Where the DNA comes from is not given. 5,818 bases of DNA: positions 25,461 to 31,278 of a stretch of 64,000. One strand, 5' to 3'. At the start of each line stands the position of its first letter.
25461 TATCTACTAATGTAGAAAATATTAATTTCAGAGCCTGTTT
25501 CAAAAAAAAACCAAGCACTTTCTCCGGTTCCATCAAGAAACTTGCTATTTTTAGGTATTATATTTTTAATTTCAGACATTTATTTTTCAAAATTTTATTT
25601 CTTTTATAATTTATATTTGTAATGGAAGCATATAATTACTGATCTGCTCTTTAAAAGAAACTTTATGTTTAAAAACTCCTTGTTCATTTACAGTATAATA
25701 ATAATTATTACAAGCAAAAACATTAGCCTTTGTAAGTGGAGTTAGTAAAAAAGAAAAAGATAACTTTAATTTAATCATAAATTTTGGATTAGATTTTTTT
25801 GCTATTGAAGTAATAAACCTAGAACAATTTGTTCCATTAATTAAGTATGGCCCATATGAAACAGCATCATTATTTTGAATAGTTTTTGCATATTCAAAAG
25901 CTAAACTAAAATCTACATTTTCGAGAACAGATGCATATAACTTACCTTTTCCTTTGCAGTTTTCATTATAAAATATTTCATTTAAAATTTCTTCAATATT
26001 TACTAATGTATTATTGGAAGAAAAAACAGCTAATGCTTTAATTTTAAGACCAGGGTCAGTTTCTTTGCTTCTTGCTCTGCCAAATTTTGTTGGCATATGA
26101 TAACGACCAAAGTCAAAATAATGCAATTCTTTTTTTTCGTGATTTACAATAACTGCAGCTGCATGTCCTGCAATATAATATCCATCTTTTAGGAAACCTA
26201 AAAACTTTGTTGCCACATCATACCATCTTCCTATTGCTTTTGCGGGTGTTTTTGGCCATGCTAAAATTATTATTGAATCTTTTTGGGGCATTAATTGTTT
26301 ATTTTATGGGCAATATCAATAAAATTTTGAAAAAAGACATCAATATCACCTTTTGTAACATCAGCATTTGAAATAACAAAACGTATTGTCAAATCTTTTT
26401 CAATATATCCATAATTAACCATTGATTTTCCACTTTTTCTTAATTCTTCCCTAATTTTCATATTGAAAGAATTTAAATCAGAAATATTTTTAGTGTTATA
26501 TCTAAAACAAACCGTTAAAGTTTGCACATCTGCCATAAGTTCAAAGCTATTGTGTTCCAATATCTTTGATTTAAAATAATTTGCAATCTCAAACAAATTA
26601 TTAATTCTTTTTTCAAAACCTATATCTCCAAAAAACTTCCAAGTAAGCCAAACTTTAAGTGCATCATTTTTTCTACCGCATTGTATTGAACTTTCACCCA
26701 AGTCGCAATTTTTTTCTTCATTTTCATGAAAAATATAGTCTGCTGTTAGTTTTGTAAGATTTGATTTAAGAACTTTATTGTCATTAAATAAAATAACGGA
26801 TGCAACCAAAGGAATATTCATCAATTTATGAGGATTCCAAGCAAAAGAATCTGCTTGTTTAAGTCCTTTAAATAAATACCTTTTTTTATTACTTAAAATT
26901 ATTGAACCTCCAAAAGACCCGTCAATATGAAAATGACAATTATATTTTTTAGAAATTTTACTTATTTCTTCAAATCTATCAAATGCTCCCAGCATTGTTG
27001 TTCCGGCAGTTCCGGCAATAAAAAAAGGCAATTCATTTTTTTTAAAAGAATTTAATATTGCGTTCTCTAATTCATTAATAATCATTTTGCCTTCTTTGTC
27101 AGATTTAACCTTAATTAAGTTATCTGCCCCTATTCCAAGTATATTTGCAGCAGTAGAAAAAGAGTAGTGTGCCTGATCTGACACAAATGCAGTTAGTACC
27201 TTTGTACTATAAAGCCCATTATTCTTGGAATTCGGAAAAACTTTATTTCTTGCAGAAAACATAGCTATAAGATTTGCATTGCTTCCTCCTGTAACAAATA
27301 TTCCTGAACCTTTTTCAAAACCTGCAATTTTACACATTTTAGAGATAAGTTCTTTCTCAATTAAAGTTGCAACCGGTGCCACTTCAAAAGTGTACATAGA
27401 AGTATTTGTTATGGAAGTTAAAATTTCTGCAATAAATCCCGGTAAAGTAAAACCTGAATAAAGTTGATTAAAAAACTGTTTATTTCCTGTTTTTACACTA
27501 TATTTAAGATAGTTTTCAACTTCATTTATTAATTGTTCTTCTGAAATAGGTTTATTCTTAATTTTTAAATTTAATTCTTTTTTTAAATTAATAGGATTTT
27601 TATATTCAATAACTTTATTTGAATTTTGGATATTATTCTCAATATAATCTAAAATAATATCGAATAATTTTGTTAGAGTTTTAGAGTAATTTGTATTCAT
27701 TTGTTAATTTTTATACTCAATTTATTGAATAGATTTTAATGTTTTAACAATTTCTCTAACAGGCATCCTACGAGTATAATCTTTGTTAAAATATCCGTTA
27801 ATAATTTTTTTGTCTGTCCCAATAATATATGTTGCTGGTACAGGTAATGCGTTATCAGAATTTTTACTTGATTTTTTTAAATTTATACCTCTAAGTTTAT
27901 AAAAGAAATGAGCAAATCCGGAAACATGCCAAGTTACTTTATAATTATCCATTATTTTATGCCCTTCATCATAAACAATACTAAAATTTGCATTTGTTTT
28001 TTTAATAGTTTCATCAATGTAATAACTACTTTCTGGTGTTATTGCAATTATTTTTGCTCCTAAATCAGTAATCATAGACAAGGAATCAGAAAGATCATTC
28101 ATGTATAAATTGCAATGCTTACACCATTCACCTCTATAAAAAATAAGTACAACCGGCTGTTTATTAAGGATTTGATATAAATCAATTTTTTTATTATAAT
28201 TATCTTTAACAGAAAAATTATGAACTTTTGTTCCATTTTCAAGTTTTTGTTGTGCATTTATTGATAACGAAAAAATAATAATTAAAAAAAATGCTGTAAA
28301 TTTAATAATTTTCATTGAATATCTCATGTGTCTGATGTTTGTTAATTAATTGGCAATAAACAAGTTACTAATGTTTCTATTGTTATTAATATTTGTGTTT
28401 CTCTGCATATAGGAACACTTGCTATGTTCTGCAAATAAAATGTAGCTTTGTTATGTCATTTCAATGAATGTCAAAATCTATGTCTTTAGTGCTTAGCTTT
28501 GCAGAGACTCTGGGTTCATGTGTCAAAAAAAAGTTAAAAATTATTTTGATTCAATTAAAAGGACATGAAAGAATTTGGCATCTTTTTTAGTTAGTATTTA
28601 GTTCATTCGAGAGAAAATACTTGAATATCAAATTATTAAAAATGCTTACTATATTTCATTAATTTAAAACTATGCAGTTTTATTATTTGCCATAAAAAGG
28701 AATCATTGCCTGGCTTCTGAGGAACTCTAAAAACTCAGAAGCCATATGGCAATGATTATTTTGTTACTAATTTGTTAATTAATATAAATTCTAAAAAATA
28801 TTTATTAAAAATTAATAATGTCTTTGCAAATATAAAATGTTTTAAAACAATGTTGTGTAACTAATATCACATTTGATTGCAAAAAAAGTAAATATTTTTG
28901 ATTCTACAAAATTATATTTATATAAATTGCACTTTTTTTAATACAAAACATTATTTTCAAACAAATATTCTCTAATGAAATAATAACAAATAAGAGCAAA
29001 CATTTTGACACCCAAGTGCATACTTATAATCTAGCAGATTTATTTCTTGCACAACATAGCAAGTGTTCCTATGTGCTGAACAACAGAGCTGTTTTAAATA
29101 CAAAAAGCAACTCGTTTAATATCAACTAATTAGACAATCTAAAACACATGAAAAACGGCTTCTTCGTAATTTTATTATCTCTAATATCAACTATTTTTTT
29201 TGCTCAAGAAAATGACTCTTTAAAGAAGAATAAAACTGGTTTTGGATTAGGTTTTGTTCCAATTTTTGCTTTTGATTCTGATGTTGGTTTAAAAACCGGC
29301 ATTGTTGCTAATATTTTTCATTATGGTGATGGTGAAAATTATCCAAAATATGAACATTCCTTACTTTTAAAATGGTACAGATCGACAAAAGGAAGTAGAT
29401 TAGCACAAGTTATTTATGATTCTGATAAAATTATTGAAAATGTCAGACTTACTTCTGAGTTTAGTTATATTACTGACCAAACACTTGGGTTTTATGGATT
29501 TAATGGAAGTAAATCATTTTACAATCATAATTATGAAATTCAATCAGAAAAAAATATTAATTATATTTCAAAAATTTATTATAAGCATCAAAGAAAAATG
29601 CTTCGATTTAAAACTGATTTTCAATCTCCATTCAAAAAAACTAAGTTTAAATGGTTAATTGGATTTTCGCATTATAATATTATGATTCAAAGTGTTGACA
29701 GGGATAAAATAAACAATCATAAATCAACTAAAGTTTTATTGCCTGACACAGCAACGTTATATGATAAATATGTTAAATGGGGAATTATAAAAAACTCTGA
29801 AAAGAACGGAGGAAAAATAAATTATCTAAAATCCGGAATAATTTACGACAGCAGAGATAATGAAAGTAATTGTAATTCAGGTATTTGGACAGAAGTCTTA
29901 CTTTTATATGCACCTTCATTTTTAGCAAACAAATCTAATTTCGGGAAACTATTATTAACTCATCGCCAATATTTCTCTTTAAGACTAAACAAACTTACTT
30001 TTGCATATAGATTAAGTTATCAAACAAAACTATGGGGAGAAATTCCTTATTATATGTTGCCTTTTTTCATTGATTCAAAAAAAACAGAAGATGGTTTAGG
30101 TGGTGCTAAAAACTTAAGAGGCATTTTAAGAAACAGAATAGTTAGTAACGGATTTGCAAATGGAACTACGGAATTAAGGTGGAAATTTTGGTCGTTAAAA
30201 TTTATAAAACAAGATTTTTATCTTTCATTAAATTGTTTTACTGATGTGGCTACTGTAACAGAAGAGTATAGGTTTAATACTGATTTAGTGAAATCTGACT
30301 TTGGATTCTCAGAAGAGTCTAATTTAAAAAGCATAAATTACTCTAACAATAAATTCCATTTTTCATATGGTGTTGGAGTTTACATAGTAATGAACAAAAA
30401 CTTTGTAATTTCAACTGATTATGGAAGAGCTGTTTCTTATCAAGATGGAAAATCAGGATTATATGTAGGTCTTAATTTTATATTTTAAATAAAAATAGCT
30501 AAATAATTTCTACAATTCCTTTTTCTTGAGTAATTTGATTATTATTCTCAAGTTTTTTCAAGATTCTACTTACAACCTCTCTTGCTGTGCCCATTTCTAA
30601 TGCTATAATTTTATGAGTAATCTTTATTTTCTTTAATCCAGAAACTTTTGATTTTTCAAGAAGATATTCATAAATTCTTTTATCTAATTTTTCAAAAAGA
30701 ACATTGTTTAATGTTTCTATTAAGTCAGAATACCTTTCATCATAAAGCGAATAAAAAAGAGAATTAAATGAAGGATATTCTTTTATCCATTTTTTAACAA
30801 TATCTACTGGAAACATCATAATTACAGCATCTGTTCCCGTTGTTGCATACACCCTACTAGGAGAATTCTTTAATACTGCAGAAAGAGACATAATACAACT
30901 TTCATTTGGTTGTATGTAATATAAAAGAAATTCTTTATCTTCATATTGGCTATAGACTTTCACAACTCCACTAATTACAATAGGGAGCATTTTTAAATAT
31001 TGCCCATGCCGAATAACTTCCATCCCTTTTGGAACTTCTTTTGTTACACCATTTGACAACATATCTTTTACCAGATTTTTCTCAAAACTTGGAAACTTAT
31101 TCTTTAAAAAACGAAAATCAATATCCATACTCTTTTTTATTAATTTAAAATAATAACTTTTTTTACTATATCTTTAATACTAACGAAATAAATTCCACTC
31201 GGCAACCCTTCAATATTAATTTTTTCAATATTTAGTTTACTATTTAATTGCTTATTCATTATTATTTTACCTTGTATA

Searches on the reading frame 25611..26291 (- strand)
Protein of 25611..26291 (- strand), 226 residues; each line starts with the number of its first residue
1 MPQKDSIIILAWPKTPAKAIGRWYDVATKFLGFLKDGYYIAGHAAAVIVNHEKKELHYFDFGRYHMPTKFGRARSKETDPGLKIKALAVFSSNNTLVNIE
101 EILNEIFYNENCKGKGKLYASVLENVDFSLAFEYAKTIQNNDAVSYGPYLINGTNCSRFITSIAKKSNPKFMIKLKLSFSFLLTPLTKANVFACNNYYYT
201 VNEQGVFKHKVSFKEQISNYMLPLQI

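Call 14: search_protein_families(library=pfam, proteins=[window:25611-26291:-])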
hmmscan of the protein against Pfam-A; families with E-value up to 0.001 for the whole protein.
window:25611-26291:- (226 aa): 1 family
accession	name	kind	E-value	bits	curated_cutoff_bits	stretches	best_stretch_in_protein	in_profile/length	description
PF25218.1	TseH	-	8.8e-43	146.5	27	1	7-168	1-162/167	Type VI secretion system effector TseH-like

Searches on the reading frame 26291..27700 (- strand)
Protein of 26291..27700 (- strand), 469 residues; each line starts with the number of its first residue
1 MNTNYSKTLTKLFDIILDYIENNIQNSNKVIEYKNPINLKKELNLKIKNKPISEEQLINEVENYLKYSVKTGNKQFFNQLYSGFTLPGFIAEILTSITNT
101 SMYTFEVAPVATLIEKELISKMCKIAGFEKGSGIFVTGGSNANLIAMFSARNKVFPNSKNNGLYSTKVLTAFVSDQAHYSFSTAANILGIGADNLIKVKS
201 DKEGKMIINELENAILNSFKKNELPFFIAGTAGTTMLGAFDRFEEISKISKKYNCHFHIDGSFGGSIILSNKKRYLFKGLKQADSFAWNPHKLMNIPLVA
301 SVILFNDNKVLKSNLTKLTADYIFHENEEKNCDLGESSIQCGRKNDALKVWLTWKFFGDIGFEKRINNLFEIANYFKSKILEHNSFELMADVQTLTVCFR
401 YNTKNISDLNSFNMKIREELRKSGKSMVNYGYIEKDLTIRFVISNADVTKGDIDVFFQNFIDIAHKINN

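Call 13: search_protein_families(library=pfam, proteins=[window:26291-27700:-])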
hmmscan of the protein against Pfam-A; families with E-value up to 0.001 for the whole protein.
window:26291-27700:- (469 aa): 2 families
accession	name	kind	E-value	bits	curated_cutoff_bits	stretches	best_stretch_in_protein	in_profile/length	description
PF00282.25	Pyridoxal_deC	-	4.6e-88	295.9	27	1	36-401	1-374/375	Pyridoxal-dependent decarboxylase conserved domain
PF01212.27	Beta_elim_lyase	-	5.7e-07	29.6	27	1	118-261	37-169/288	Beta-eliminating lyase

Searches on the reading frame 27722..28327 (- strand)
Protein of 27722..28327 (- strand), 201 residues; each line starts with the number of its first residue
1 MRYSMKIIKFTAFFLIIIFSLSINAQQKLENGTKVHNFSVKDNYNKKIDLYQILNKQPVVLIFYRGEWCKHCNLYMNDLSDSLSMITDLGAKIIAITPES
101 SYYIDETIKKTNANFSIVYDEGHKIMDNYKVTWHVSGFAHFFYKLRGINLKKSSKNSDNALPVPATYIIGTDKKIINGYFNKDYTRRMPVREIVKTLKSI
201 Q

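Call 13: search_protein_families(library=pfam, proteins=[window:27722-28327:-])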
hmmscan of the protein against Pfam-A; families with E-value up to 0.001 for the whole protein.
window:27722-28327:- (201 aa): 3 families
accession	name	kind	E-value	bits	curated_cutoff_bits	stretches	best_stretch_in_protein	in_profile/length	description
PF00578.27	AhpC-TSA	-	9.9e-24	84.1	26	1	32-175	2-121/124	AhpC/TSA family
PF08534.16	Redoxin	-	3.4e-11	43.6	26.6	1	31-135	2-108/148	Redoxin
PF13905.12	Thioredoxin_8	-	0.00015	22.5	27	1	59-133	3-81/94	Thioredoxin-like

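Call 85: find_encoding_contigs(protein=window:27722-28327:-, flank=10000, max_places=10)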
Protein window:27722-28327:- (201 aa): no gene with exactly this product is on record in the collection.

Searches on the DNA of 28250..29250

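Call 50: search_rna_families(source=window, start=28250, end=29250, threshold=evalue, max_evalue=5, show_alignments=2)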
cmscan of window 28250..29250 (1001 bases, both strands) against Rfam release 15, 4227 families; matches with E-value up to 5: 4.
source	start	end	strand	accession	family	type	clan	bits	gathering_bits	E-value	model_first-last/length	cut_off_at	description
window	28688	28753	+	RF02062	STnc361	Gene; sRNA;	-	24.5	80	0.35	1-150/150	no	Salmonella enterica sRNA STnc361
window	28713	28790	-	RF01467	rli36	Gene; sRNA;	-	21.3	50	0.71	1-84/84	no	Listeria sRNA rli36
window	28419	28504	+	RF01428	snoR128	Gene; snRNA; snoRNA; CD-box;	-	20.4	40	5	1-91/91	no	small nucleolar RNA snoR128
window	28692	28767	+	RF03940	MIR9563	Gene; miRNA;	-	16.7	90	4.9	1-127/127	no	MIR9563 microRNA precursor family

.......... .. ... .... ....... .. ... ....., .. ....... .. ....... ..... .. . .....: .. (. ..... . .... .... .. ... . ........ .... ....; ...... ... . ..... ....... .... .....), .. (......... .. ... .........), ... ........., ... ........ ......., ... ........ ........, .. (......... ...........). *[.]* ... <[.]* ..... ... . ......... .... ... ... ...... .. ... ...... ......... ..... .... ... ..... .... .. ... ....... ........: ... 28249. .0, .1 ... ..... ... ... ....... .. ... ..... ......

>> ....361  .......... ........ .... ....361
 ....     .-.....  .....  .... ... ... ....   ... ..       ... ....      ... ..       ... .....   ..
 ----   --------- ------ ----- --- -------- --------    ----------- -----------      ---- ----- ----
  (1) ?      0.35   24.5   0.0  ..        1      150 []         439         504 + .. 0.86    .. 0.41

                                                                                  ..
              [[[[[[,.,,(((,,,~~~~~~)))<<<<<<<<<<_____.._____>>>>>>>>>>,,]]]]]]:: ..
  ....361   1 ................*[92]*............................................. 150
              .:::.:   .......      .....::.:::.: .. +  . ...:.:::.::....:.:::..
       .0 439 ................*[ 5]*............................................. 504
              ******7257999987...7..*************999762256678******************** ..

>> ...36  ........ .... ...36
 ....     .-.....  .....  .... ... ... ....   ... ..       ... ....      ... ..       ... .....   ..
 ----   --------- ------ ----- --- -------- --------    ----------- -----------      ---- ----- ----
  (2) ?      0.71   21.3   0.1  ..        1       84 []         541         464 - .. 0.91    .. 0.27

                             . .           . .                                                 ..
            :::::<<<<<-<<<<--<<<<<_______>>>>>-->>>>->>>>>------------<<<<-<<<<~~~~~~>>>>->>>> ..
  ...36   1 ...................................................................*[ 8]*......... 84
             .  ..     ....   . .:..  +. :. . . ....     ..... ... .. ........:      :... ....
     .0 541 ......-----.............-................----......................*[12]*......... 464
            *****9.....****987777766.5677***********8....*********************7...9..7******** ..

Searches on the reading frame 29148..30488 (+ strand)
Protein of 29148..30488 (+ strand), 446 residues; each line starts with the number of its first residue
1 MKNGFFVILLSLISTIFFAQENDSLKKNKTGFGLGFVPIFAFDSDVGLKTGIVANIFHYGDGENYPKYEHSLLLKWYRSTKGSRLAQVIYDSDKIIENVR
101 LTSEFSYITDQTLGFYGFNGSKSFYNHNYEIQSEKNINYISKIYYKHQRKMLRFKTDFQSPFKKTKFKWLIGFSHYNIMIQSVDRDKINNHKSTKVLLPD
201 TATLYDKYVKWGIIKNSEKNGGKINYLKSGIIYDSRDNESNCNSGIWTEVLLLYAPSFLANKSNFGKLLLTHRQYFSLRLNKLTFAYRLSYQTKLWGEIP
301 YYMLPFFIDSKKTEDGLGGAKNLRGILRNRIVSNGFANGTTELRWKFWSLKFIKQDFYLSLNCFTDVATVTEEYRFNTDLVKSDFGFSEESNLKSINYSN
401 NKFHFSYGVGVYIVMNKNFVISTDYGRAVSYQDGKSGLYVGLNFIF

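Call 13: search_protein_families(library=pfam, proteins=[window:29148-30488:+])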
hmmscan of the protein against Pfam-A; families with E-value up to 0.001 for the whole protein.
window:29148-30488:+ (446 aa): 1 family
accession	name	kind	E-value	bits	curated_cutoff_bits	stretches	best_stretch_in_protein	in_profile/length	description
PF01103.29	Omp85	-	2.8e-09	37.4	24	1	122-435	41-314/325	Omp85 superfamily domain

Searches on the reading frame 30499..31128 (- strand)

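Call 13: search_protein_families(library=pfam, proteins=[window:30499-31128:-])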
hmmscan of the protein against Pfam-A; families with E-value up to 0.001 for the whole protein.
window:30499-31128:- (209 aa): 2 families
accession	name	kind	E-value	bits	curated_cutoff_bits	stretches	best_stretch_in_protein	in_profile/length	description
PF13545.12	HTH_Crp_2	-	4.4e-08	33.4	27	1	151-206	2-59/70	Crp-like helix-turn-helix domain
PF00027.35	cNMP_binding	-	1.6e-07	31.6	27.5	1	30-117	2-88/89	Cyclic nucleotide-binding domain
